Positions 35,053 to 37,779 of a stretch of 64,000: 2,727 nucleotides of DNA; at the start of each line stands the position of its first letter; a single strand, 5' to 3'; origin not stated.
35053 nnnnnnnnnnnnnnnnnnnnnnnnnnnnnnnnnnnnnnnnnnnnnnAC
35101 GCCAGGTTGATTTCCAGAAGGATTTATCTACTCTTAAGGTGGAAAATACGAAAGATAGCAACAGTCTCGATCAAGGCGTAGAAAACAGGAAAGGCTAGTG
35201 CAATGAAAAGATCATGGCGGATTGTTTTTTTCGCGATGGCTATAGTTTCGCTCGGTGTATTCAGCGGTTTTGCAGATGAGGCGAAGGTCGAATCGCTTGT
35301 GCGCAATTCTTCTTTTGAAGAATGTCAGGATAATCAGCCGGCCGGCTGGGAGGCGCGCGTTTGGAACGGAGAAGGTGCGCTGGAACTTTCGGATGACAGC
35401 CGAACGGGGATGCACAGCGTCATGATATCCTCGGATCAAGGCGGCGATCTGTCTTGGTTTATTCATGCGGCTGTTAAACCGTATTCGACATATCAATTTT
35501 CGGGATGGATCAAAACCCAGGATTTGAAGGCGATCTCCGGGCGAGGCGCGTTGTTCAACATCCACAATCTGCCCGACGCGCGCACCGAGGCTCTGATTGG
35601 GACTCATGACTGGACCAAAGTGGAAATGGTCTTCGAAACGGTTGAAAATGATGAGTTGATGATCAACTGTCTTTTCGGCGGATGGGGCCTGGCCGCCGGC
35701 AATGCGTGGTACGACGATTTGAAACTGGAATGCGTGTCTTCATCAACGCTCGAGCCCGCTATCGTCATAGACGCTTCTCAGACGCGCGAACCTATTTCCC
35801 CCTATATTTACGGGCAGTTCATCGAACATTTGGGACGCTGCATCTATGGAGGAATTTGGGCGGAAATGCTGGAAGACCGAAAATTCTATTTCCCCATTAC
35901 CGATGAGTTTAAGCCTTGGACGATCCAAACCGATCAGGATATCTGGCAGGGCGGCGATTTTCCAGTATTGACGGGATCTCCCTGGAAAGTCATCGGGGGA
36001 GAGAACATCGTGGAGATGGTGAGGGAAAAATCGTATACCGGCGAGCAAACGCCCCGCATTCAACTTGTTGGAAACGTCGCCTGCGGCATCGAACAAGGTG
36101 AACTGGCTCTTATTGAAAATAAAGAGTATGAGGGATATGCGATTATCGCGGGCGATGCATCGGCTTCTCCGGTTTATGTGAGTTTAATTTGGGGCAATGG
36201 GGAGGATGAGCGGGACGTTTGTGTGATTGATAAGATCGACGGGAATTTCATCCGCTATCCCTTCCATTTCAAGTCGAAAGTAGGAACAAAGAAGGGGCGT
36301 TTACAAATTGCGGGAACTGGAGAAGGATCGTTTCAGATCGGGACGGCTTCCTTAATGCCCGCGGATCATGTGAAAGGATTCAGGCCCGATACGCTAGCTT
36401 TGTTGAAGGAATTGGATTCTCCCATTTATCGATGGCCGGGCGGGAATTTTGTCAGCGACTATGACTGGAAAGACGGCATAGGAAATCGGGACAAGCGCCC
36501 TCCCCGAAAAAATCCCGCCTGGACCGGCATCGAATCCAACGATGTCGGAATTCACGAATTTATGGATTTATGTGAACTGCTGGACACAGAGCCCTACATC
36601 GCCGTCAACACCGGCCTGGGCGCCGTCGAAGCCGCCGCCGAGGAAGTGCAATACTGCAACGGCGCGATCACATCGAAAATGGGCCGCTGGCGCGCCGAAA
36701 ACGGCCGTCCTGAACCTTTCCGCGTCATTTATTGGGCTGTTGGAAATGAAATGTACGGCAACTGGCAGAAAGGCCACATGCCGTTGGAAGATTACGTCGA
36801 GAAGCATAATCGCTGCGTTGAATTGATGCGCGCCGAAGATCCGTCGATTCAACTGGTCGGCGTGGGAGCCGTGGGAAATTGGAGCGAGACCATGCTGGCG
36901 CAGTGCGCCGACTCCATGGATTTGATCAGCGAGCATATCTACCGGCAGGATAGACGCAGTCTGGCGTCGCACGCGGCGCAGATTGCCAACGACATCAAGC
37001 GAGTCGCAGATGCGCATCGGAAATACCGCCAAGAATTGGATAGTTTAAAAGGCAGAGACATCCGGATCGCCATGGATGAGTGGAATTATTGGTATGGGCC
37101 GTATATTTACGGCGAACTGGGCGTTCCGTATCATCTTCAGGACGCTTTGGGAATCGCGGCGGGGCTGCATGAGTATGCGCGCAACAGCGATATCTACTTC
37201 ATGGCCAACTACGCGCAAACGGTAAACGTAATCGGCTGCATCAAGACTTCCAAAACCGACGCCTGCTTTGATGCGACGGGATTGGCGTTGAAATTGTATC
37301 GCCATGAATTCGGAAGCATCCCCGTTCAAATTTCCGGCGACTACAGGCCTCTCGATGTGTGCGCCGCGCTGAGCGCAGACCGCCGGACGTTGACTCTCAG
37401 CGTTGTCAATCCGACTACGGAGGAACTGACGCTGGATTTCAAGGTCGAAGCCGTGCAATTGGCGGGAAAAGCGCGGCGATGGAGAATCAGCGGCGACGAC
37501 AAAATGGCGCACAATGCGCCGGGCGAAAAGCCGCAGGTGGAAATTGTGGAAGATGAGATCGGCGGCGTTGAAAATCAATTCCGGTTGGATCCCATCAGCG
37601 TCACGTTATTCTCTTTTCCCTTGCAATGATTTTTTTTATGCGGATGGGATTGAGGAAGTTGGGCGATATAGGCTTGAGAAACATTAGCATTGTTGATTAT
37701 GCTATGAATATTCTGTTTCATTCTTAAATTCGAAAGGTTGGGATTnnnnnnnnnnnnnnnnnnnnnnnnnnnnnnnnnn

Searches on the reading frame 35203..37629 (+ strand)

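Call 73: search_protein_families(library=pfam, proteins=[window:35203-37629:+], max_evalue=0.00001)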
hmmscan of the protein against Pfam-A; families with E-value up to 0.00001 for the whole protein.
window:35203-37629:+ (808 aa): 2 families
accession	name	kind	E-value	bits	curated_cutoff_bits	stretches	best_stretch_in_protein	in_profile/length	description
PF06964.18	Alpha-L-AF_C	-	9.3e-16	58.9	27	1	625-795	1-161/165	Alpha-L-arabinofuranosidase C-terminal domain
PF22848.2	ASD1_dom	-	2.7e-07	30.9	22.2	0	418-478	26-85/239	Alpha-L-arabinofuranosidase 1 domain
